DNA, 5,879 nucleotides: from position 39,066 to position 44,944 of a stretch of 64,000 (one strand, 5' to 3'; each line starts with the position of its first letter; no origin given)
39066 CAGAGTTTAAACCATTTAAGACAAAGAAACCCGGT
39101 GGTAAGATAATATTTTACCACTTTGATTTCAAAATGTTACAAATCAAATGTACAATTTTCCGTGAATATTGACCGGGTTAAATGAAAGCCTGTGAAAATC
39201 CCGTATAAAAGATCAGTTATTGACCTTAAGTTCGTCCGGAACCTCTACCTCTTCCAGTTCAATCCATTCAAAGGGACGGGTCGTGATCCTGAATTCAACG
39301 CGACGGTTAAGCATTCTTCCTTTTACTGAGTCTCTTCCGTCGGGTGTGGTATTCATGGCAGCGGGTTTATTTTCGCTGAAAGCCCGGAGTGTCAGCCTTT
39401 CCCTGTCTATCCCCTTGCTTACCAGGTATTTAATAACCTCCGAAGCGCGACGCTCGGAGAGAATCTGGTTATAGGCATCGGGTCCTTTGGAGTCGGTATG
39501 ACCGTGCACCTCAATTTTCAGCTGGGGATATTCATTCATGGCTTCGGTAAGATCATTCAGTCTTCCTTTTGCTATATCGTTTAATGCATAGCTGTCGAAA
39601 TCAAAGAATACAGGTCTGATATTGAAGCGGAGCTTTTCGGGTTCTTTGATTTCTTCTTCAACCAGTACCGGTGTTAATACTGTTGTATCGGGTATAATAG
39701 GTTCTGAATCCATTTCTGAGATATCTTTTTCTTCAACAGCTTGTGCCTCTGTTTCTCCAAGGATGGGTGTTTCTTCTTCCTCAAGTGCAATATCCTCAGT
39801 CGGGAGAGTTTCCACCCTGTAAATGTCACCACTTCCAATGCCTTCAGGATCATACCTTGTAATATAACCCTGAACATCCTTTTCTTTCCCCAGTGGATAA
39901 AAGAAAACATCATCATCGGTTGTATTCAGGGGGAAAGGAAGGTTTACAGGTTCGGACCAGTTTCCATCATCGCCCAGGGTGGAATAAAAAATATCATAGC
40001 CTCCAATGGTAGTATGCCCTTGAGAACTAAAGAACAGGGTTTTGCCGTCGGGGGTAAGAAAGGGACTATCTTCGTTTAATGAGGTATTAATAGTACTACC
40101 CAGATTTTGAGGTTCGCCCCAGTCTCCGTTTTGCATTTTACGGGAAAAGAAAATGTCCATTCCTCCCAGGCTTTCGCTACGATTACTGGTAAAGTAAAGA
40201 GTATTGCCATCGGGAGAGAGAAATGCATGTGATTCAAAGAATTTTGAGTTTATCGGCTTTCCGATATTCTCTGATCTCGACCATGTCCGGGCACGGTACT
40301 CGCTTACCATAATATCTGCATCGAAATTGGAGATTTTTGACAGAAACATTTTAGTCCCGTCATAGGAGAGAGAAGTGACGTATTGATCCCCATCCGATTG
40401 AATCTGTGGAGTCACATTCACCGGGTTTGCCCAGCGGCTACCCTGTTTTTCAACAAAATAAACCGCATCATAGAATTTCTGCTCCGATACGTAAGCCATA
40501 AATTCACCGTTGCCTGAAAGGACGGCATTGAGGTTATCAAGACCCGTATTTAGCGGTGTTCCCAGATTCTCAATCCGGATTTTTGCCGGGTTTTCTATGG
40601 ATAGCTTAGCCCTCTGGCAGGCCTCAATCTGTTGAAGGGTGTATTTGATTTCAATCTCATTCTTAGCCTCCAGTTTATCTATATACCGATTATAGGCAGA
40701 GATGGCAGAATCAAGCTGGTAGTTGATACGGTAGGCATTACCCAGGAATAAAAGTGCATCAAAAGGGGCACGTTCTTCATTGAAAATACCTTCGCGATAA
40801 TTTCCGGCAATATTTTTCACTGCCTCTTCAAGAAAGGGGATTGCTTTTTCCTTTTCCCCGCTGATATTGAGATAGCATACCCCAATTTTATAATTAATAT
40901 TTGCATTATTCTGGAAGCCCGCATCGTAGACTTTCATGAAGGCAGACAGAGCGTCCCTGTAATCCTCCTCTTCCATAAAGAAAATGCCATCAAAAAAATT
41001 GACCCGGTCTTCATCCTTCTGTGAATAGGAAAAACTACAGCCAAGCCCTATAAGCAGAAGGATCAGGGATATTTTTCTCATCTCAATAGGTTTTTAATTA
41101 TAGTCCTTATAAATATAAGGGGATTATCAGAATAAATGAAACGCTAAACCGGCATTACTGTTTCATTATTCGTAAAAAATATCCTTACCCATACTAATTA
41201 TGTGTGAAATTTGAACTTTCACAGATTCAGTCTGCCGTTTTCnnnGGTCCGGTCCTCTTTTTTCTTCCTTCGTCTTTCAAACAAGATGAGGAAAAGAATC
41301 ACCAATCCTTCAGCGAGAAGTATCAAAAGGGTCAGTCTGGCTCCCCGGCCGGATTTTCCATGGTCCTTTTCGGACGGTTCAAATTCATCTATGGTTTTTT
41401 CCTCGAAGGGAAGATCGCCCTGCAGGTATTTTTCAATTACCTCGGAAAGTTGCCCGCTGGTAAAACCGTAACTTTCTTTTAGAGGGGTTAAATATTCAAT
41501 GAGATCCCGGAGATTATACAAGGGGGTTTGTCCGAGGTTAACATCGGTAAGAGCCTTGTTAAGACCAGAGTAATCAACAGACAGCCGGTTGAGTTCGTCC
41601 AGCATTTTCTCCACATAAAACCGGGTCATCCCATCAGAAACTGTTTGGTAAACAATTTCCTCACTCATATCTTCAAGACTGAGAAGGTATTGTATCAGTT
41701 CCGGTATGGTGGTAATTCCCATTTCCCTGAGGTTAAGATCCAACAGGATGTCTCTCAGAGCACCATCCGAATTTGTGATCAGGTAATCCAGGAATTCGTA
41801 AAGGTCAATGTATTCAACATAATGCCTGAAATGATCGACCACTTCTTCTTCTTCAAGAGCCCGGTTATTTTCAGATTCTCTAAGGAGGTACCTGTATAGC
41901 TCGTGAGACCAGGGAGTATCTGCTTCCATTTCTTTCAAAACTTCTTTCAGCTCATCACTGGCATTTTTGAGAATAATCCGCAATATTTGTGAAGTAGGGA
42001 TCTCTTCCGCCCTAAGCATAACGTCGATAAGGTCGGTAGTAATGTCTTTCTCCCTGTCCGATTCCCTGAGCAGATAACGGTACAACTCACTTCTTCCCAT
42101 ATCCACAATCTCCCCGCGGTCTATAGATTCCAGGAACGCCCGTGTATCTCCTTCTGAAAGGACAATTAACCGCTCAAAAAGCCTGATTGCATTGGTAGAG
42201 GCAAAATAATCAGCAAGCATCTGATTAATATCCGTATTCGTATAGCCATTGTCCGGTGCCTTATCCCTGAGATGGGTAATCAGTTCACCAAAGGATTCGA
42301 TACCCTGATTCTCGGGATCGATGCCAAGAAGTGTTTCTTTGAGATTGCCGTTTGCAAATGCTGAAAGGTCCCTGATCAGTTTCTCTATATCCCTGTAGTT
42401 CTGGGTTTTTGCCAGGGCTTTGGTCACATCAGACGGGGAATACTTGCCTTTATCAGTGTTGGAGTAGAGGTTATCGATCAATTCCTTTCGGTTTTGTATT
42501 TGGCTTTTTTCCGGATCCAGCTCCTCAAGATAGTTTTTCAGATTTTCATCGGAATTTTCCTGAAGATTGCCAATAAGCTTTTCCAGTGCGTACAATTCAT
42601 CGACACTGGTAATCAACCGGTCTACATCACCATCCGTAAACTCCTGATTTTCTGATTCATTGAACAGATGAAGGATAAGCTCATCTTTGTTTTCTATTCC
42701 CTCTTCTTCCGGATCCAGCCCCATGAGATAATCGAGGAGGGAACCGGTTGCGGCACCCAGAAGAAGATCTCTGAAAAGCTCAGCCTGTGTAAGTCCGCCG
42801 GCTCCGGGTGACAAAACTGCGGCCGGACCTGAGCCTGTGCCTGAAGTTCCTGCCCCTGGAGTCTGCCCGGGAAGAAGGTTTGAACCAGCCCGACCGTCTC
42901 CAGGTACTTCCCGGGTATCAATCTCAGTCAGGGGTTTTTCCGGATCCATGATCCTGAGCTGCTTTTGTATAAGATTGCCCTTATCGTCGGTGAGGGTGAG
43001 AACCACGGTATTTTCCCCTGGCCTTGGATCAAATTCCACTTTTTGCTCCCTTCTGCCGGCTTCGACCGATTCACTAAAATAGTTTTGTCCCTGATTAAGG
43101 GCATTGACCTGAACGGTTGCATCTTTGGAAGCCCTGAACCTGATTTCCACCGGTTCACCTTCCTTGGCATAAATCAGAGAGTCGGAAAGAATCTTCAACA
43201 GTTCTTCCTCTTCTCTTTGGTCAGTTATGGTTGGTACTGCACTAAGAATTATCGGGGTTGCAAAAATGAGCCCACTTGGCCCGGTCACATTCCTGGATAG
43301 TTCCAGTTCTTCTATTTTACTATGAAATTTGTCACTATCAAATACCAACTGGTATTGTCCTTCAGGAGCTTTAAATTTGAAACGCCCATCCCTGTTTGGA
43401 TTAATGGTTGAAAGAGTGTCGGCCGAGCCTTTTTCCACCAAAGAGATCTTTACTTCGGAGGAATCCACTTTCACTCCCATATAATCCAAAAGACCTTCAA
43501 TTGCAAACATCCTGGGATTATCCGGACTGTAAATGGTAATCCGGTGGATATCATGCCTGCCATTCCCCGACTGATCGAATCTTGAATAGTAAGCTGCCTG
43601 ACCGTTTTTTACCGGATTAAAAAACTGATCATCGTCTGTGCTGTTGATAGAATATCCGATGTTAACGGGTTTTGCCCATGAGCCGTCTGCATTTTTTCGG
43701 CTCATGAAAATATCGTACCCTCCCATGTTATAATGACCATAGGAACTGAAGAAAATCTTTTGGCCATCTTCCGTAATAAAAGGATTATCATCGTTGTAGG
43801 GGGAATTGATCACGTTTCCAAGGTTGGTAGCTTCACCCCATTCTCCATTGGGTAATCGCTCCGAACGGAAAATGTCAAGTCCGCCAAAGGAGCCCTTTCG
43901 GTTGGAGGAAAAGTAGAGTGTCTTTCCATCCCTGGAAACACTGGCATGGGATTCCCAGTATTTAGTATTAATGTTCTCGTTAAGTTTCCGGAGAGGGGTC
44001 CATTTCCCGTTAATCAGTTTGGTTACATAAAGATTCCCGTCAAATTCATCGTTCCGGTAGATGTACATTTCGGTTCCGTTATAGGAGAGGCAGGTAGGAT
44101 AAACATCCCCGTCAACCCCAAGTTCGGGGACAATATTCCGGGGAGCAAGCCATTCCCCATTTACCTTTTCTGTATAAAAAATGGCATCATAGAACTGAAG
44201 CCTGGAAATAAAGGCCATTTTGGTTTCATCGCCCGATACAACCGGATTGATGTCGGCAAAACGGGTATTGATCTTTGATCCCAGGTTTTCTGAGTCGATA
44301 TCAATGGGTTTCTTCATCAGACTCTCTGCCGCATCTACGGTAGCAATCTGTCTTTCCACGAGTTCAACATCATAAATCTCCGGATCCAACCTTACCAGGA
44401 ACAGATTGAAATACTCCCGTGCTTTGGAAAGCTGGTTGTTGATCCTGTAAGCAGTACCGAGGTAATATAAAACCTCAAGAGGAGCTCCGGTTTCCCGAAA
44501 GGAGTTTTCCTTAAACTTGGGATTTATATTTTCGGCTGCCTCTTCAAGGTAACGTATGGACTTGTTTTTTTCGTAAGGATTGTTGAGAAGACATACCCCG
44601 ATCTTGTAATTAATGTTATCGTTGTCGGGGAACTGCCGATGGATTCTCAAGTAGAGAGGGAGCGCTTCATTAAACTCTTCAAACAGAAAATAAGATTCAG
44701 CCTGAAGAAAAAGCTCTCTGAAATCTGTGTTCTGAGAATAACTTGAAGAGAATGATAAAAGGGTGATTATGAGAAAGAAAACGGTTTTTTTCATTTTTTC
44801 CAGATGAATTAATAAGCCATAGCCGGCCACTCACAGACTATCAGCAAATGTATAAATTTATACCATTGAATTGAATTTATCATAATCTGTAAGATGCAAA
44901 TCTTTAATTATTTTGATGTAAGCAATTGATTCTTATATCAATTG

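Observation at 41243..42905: Novel ~64-aa helical repeat stalk ending in a C-terminal TM helix and basic tail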

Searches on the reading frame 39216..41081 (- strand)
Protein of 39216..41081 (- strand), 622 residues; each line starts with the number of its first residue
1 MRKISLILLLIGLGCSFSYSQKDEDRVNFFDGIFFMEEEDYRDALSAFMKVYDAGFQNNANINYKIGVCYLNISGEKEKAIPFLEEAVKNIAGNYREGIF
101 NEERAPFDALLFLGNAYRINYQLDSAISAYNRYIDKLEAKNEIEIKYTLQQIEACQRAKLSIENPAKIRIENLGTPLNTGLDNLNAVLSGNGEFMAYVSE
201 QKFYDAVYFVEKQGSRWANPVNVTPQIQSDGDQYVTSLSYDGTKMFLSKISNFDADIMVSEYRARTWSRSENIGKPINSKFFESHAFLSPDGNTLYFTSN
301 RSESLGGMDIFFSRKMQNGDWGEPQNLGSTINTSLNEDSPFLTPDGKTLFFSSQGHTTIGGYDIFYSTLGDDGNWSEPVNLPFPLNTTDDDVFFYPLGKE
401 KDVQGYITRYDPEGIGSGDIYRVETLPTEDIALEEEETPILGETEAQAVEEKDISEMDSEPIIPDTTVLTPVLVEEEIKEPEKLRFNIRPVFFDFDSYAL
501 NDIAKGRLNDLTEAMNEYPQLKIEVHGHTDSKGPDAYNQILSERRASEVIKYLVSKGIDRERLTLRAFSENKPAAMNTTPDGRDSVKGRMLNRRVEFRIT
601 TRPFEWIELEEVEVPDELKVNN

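Call 4: search_protein_families(library=pfam, proteins=[window:39216-41081:-], max_evalue=0.1)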
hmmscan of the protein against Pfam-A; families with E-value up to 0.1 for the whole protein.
window:39216-41081:- (622 aa): 10 families
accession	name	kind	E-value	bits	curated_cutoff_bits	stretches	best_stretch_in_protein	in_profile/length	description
PF07676.18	PD40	-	3.8e-21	74.9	20.9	2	274-311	2-37/38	WD40-like Beta Propeller Repeat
PF00691.25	OmpA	-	7.7e-20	71.5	27.2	1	492-584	1-95/98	OmpA family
PF13432.12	TPR_16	-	9.4e-06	26.4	32.7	1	36-93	8-63/65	Tetratricopeptide repeat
PF05359.17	DUF748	-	0.0016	17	50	1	490-539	880-930/1037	Domain of Unknown Function (DUF748)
PF13174.12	TPR_6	-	0.0018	19.3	26.3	0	64-90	4-29/33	Tetratricopeptide repeat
PF14559.12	TPR_19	-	0.013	16.3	25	1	36-90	2-54/68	Tetratricopeptide repeat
PF07719.23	TPR_2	-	0.02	15.4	27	0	108-134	2-28/34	Tetratricopeptide repeat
PF13424.12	TPR_12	-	0.04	14.5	30.1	0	39-89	24-73/77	Tetratricopeptide repeat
PF13181.12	TPR_8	-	0.063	13.9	25.7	0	61-89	2-29/34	Tetratricopeptide repeat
PF13428.12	TPR_14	-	0.097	13.9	23.5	0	108-136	2-30/44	Tetratricopeptide repeat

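Call 7: search_protein_families(library=ncbifam, proteins=[window:39216-41081:-], max_evalue=1)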
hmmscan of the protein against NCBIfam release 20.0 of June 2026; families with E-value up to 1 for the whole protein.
window:39216-41081:- (622 aa): 45 families (the best 25 are shown)
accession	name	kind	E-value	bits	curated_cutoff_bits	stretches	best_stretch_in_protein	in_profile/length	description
NF053607.1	CHU_0125_OmpA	equivalog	4.2e-62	210.6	620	2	36-425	30-412/639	CHU_0125 family OmpA-like outer membrane integrity protein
NF052230.1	T9SS_PorE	exception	3.5e-59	200.7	600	2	5-423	6-416/648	PorE family type IX secretion system protein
NF053611.1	YiaD_Gzip_OmpA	equivalog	1.5e-30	106.4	175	1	483-599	95-206/206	YiaD family glycine zipper/OmpA-like lipoprotein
NF053612.1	anchor_PA1041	equivalog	6e-27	95.1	250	1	489-599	131-235/236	PA1041 family peptidoglycan-binding anchor lipoprotein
NF045787.1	OmpABordt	equivalog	2.6e-21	76.2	200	1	475-599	72-189/194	outer membrane protein OmpA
NF053613.1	OMP_toxin_LptF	equivalog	5.8e-20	72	400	1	491-600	143-246/256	lipotoxin F family OmpA-related lipoprotein LptF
NF053585.1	OMP_LP_YfiB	equivalog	3.2e-19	69.4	128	1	490-597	57-158/163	outer membrane lipoprotein YfiB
TIGR02802.1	Pal_lipo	equivalog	2.5e-18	66.1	125.35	1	491-580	2-91/104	peptidoglycan-associated lipoprotein Pal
TIGR03789.1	pdsO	hypoth_equivalog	2.3e-16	60.2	152.2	1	493-580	143-230/243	sortase-associated OmpA-like protein PdsO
NF045788.1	Omp38Acinit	equivalog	2.4e-16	59.7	500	1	458-599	213-346/354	outer membrane protein Omp38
NF033763.1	exchanger_TraB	exception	2.7e-15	55.4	700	1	508-600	411-498/522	outer membrane exchange protein TraB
NF008071.1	PRK10808.1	equivalog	1.1e-13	51.3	277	1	485-598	226-345/358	porin OmpA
NF047726.1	AutTranAdhPGAsTpgA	equivalog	1.9e-12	46.9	350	1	490-596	155-265/268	trimeric autotransporter adhesin/peptidogylcan-associated protein TpgA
NF008067.1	PRK10802.1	equivalog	3.1e-12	46.7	261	1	491-576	69-154/171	peptidoglycan-associated lipoprotein Pal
NF007804.1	PRK10510.1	equivalog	5.3e-12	45.6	307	1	491-598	114-215/219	OmpA family lipoprotein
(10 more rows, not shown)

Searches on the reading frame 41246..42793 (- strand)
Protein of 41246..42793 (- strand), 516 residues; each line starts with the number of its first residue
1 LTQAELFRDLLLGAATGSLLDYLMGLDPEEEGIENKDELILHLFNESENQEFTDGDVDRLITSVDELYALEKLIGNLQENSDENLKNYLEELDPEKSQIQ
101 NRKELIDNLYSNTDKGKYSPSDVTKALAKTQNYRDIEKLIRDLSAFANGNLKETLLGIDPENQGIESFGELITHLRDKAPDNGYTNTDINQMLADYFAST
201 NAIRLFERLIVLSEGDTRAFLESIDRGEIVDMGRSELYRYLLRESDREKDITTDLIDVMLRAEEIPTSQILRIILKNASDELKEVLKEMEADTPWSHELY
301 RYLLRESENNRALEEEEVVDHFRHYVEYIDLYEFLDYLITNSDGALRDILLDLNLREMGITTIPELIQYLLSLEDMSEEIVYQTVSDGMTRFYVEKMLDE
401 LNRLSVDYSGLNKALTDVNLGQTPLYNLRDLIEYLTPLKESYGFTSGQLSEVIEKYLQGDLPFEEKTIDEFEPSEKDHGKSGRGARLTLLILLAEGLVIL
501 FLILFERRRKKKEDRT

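Call 6: search_protein_families(library=pfam, proteins=[window:41246-42793:-], max_evalue=10)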
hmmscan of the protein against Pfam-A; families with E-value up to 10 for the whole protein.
seq(516 aa): 9 families
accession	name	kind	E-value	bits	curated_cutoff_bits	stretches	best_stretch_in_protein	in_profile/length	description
PF10281.14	Ish1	-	0.07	13.9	26.6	1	81-112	5-37/37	Putative nuclear envelope organisation protein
PF00454.33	PI3_PI4_kinase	-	0.093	13.1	27.1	1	227-352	52-157/241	Phosphatidylinositol 3- and 4-kinase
PF05347.21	Complex1_LYR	-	0.1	13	24.8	0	237-247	6-16/59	Complex 1 protein (LYR family)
PF21115.3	UBA_BRSK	-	0.34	11.7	27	0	122-144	3-25/43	BRSK1/2 UBA domain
PF24926.1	ACT_ACR9_C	-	0.51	10.7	27.4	0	284-324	38-76/80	ACT domain-containing protein ACR9, C-terminal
PF08721.17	Tn7_Tnp_TnsA_C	-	0.69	10.9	23.4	0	64-95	27-58/83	TnsA endonuclease C terminal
PF07554.19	FIVAR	-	0.76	10.9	29.2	1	76-131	11-64/71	FIVAR domain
PF20292.4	MC7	-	1.5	9.4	27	1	40-73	30-60/69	ABC-three component (ABC-3C) system Middle Component 7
PF03250.19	Tropomodulin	-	5.3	7.4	23.3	0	132-164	7-41/142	Tropomodulin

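Call 25: find_related_loci(query=window:41246-42793:-, collection=genome_contigs, flank=10000)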
Query window:41246-42793:- (516 aa) in genome_contigs; peptide patterns used: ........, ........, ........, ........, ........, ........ (x = any residue, [..] = any of these).
72 stretches matched a pattern, but none encodes a relative of the query by tblastn (E <= 1e-3).

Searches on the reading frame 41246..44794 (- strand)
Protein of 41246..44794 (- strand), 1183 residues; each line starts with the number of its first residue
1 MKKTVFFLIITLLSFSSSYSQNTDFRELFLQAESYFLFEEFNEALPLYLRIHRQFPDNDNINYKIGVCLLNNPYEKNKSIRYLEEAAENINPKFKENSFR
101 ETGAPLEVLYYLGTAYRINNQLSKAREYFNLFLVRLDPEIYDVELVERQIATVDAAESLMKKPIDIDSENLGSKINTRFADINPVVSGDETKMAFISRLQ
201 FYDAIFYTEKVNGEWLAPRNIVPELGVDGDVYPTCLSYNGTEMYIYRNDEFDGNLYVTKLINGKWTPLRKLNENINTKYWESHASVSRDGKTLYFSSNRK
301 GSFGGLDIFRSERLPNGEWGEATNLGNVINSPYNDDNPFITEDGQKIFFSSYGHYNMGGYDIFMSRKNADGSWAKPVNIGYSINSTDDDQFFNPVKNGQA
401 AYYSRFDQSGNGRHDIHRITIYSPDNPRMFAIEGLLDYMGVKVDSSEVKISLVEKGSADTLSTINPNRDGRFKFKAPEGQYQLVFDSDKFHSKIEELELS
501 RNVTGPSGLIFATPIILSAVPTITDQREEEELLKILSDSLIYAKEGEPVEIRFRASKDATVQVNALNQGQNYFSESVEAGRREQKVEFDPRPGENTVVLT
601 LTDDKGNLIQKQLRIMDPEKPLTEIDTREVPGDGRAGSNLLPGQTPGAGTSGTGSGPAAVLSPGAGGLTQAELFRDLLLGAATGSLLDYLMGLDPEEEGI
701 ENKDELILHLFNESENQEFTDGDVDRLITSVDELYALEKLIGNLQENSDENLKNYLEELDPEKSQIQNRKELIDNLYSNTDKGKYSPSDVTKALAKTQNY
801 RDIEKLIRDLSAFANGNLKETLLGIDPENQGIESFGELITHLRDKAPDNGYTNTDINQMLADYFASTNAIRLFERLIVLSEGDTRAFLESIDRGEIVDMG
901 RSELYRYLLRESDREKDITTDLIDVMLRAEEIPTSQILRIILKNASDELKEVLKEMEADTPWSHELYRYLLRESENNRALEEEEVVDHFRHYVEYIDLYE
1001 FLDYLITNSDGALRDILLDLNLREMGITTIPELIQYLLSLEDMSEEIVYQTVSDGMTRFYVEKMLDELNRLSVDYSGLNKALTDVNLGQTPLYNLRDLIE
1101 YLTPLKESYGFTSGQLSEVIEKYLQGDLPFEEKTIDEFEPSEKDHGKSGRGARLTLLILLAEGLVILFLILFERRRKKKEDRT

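Call 4: search_protein_families(library=pfam, proteins=[window:41246-44794:-], max_evalue=0.1)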
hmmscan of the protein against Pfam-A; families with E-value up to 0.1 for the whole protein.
window:41246-44794:- (1183 aa): 6 families
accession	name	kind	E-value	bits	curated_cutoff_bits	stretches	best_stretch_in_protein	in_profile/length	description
PF07676.18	PD40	-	2.6e-16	59.5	20.9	2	326-364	2-38/38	WD40-like Beta Propeller Repeat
PF13428.12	TPR_14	-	1.3e-05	25.8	23.5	0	27-61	3-37/44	Tetratricopeptide repeat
PF07719.23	TPR_2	-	0.00069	20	27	1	107-130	2-25/34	Tetratricopeptide repeat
PF13174.12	TPR_6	-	0.0047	17.9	26.3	0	28-57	3-32/33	Tetratricopeptide repeat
PF00515.34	TPR_1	-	0.0072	16.6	27.8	0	107-130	2-25/34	Tetratricopeptide repeat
PF13432.12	TPR_16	-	0.039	14.9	32.7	0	107-138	32-62/65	Tetratricopeptide repeat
